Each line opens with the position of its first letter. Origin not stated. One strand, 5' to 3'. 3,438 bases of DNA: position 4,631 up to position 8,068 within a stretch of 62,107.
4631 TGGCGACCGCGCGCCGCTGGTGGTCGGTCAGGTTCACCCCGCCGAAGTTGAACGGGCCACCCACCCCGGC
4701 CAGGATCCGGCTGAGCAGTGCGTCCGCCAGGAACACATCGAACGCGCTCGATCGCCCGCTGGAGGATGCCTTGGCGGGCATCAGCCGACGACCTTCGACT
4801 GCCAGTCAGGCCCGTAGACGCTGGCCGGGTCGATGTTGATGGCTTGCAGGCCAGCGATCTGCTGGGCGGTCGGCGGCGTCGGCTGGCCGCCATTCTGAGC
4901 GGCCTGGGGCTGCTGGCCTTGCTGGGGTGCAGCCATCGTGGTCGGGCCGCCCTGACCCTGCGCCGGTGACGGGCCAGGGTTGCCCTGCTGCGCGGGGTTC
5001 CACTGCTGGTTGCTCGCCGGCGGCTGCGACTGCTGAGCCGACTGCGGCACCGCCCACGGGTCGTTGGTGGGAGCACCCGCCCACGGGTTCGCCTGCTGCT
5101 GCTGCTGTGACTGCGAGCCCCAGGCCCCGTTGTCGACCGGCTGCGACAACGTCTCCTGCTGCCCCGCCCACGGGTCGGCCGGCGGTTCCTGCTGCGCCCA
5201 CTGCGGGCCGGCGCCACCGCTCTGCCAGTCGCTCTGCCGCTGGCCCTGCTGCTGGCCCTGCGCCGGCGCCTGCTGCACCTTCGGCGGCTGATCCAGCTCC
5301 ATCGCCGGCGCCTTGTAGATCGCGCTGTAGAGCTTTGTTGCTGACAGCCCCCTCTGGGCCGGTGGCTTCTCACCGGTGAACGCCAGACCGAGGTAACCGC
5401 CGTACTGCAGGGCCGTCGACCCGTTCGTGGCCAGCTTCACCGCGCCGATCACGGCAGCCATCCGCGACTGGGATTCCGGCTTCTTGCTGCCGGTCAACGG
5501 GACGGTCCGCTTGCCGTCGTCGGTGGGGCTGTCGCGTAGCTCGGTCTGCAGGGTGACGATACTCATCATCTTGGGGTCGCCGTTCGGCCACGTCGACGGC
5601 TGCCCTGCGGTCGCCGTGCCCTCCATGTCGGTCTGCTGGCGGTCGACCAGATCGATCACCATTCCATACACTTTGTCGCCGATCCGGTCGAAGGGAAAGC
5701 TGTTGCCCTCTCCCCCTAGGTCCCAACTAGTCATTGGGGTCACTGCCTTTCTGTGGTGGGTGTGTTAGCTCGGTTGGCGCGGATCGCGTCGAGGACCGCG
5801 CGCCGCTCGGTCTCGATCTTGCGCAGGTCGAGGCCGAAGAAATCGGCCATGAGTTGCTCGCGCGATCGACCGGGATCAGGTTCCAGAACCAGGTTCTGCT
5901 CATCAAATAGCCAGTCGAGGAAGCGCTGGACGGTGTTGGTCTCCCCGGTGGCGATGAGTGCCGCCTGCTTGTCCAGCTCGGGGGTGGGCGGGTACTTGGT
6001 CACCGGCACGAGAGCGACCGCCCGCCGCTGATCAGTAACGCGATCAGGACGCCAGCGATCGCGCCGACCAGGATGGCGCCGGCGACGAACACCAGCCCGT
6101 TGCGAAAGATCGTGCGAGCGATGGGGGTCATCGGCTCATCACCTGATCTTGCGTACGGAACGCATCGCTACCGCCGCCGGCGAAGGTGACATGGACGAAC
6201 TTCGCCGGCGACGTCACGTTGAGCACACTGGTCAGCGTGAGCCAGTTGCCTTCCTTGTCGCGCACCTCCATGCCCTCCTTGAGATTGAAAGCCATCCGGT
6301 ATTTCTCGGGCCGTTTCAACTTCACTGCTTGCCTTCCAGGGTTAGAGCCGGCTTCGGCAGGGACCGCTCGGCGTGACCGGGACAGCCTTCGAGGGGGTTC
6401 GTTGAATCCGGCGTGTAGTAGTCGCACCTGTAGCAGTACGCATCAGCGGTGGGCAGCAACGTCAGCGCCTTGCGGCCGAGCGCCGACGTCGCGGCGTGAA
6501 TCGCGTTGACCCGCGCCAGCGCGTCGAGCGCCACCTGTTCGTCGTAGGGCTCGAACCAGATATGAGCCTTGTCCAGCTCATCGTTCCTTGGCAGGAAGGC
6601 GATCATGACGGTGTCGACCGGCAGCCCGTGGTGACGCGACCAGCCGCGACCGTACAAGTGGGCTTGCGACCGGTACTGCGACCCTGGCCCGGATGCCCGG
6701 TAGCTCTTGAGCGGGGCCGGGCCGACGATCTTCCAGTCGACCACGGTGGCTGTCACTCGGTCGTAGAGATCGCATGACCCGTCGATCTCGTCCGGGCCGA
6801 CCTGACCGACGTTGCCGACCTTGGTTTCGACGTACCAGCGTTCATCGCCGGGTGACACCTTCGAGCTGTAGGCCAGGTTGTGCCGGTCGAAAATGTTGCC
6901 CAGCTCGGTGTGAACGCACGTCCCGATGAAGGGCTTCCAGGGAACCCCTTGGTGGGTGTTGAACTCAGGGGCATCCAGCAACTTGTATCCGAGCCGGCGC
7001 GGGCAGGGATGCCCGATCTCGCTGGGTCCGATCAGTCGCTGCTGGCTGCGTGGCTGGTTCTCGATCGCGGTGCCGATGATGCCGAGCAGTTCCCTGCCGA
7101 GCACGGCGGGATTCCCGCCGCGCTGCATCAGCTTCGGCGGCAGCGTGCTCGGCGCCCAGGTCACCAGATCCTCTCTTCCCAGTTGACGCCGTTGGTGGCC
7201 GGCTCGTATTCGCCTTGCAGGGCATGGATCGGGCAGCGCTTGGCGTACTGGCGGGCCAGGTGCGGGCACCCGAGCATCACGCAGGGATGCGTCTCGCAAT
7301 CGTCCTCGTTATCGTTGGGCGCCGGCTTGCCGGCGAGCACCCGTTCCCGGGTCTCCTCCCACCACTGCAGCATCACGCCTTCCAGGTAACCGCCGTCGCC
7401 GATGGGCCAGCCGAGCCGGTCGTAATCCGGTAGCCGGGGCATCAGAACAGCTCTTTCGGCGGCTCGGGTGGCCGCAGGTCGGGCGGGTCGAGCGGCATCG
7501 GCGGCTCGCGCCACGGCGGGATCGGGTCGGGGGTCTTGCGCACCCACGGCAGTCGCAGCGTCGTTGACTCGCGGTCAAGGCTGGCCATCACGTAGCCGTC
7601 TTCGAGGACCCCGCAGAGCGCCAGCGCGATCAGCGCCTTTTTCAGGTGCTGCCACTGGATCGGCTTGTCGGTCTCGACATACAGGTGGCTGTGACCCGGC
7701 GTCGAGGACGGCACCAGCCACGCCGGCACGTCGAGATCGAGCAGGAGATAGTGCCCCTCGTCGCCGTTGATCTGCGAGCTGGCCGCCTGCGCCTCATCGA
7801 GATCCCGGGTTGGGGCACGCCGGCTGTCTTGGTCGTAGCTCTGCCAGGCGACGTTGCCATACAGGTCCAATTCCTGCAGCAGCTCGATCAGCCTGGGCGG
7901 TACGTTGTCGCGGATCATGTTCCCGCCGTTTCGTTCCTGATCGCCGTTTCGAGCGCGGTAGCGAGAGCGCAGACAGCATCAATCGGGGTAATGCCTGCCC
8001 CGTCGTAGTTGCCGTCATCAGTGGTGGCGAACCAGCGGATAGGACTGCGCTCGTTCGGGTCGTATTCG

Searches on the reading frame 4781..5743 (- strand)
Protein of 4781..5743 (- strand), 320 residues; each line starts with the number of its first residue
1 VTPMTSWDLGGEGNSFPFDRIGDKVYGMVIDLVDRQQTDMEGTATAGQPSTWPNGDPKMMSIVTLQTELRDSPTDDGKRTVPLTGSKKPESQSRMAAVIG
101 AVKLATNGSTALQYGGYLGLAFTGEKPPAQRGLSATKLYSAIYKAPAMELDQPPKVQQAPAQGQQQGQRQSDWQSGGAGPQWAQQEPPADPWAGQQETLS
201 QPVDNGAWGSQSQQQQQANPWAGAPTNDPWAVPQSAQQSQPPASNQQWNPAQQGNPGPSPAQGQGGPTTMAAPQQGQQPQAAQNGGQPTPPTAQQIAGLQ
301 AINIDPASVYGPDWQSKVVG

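Call 31: search_protein_families(library=pfam, max_evalue=0.001, proteins=[window:4781-5743:-])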
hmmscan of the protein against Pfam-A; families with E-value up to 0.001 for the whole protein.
window:4781-5743:- (320 aa): 0 families

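Call 108: search_protein_families(library=phrogs, max_evalue=0.001, proteins=[window:4781-5743:-])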
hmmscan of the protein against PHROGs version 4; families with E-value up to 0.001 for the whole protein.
window:4781-5743:- (320 aa): 1 family
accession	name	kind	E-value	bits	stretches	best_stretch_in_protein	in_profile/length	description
phrog_1911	-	unknown function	7.8e-22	79.2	1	9-217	12-191/199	-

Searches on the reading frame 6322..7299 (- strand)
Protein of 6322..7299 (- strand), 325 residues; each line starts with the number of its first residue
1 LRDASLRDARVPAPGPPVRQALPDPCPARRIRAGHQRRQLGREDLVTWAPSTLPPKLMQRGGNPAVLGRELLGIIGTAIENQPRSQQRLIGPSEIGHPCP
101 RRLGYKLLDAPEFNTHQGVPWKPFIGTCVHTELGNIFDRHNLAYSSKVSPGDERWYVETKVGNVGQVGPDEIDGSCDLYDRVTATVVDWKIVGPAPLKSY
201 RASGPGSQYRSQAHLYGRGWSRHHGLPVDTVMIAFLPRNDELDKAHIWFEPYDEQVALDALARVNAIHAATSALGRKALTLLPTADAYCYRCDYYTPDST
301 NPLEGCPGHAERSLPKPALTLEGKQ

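Call 31: search_protein_families(library=pfam, max_evalue=0.001, proteins=[window:6322-7299:-])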
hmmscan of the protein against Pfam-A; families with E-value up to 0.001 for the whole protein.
window:6322-7299:- (325 aa): 0 families

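Call 108: search_protein_families(library=phrogs, max_evalue=0.001, proteins=[window:6322-7299:-])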
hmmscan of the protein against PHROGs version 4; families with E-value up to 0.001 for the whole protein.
window:6322-7299:- (325 aa): 3 families
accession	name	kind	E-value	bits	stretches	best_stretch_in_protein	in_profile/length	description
phrog_1674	-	DNA, RNA and nucleotide metabolism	1.1e-69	235.8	1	66-301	29-265/276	exonuclease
phrog_29210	-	unknown function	9.3e-27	95.2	1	174-311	2-143/151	-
phrog_1990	-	DNA, RNA and nucleotide metabolism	0.00057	20.4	0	75-277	21-215/290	Cas4-domain exonuclease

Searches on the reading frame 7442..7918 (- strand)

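Call 108: search_protein_families(library=phrogs, max_evalue=0.001, proteins=[window:7442-7918:-])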
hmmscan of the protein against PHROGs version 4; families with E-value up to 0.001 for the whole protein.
window:7442-7918:- (158 aa): 2 families
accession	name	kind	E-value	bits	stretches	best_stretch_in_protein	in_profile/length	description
phrog_10893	-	unknown function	6.1e-20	72.6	1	40-129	55-142/153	-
phrog_18245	-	unknown function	1.4e-15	58.9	1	49-129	86-165/171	-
